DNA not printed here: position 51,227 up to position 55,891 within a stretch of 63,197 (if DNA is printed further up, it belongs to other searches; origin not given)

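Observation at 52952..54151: Two histidine-phosphatase (PGAM-like) domains inserted at separate points in the IleRS catalytic core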

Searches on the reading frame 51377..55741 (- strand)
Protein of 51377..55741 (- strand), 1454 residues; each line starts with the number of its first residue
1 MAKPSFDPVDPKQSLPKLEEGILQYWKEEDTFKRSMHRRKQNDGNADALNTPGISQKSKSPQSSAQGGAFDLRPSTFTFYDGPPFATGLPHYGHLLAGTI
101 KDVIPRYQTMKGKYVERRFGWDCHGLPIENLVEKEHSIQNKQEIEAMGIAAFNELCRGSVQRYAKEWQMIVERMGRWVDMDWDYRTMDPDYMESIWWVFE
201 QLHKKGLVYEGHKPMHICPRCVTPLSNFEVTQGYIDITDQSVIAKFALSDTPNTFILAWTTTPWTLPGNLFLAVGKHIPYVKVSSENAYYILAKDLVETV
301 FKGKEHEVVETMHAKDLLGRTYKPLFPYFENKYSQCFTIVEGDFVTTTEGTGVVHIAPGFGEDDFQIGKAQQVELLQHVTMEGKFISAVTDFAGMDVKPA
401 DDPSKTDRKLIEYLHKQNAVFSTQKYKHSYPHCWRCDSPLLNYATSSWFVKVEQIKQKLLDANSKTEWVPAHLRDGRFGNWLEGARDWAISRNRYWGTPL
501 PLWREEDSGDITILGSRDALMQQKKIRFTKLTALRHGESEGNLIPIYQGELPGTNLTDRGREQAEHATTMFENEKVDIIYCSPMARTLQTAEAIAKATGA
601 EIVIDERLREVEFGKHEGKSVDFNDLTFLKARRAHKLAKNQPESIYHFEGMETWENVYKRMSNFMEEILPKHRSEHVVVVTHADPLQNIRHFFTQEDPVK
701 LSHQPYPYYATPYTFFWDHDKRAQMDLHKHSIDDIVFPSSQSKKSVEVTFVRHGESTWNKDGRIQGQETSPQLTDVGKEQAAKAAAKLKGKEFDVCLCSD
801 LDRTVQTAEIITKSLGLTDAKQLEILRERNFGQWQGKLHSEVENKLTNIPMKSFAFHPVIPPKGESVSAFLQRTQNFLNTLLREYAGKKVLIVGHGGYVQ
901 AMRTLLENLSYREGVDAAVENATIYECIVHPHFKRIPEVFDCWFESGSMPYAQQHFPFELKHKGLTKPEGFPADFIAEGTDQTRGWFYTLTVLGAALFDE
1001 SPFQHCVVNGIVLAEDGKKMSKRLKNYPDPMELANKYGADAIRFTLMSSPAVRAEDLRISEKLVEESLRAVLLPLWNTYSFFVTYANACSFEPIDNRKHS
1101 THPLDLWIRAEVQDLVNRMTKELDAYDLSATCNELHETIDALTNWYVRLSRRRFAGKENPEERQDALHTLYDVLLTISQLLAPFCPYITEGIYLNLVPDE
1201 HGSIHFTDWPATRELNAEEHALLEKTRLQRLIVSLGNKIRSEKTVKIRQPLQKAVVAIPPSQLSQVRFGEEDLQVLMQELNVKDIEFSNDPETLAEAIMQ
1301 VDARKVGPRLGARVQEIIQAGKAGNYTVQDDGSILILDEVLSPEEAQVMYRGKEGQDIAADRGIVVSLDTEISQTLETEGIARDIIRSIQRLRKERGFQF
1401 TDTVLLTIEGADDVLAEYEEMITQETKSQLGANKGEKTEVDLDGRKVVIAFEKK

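Call 3: search_protein_families(library=pfam, proteins=[window:51377-55741:-], max_evalue=0.01)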
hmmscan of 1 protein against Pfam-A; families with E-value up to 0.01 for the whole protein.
window:51377-55741:- (1454 aa): 5 families
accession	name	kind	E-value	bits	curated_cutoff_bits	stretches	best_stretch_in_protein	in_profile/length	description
PF00133.28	tRNA-synt_1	-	6.9e-131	437.2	22.7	2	75-523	23-266/414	tRNA synthetases class I (I, L, M and V)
PF00300.27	His_Phos_1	-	2.5e-82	275.7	21.7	2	749-935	2-187/194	Histidine phosphatase superfamily (branch 1)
PF08264.19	Anticodon_1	-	1.9e-27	96.4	25.1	1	1105-1254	1-147/148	Anticodon-binding domain of tRNA ligase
PF19302.4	DUF5915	-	4e-25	88.9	27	1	1275-1453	3-194/195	Domain of unknown function (DUF5915)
PF09334.17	tRNA-synt_1g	-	4.4e-15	55.8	20.1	1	84-227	8-132/391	tRNA synthetases class I (M)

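Call 4: search_protein_families(library=ncbifam, proteins=[window:51377-55741:-], max_evalue=0.01)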
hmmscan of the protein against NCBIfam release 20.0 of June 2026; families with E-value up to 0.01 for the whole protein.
window:51377-55741:- (1454 aa): 38 families (the best 25 are shown)
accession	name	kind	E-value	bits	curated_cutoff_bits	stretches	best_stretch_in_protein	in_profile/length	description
TIGR00392.1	ileS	equivalog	1.8e-257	856.9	621.4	2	12-523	5-498/861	isoleucine--tRNA ligase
NF000257.1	MupA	exception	3.4e-215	717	1900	2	76-508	34-457/1024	mupirocin-resistant isoleucine--tRNA ligase MupA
NF000258.1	MupB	exception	1.6e-198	661.9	1900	2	76-505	34-458/1033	mupirocin-resistant isoleucine--tRNA ligase MupB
TIGR00422.1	valS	equivalog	1.1e-117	394.2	612.1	3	932-1302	443-801/863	valine--tRNA ligase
NF009687.0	PRK13208.1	equivalog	1.5e-117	393.8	738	3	920-1293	437-794/801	valine--tRNA ligase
NF004349.1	PRK05729.1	equivalog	8.2e-102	341.9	704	3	931-1293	432-775/860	valine--tRNA ligase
NF040702.1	ileS_w_GNAT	exception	2.3e-80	270.5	1999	3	286-512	444-663/1100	isoleucine--tRNA ligase, N-acetyltransferase domain-containing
NF011492.0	PRK14900.1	equivalog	1.7e-70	238.1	1783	3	931-1313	448-821/1044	valine--tRNA ligase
NF000540.1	alt_ValS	exception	7.7e-62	209.4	900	3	936-1275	495-819/827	valine--tRNA ligase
TIGR03162.1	ribazole_cobC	equivalog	1.8e-57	193.6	162.9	2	748-924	1-173/176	alpha-ribazole phosphatase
NF045917.1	PhserinePhPspA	equivalog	8.6e-57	192.2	350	2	530-689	3-157/211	phosphoserine phosphatase PspA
NF005567.0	PRK07238.1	equivalog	1.9e-56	192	326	2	741-896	173-327/378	bifunctional RNase H/acid phosphatase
NF008957.0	PRK12300.1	subfamily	1.4e-53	182.1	677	2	84-359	41-316/946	leucine--tRNA ligase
NF038349.1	dPGM_arch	equivalog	1.6e-49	168.4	225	2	534-689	4-144/194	2,3-diphosphoglycerate-dependent phosphoglycerate mutase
TIGR00395.1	leuS_arch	equivalog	5.9e-48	163.6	648.5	2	84-365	34-316/938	leucine--tRNA ligase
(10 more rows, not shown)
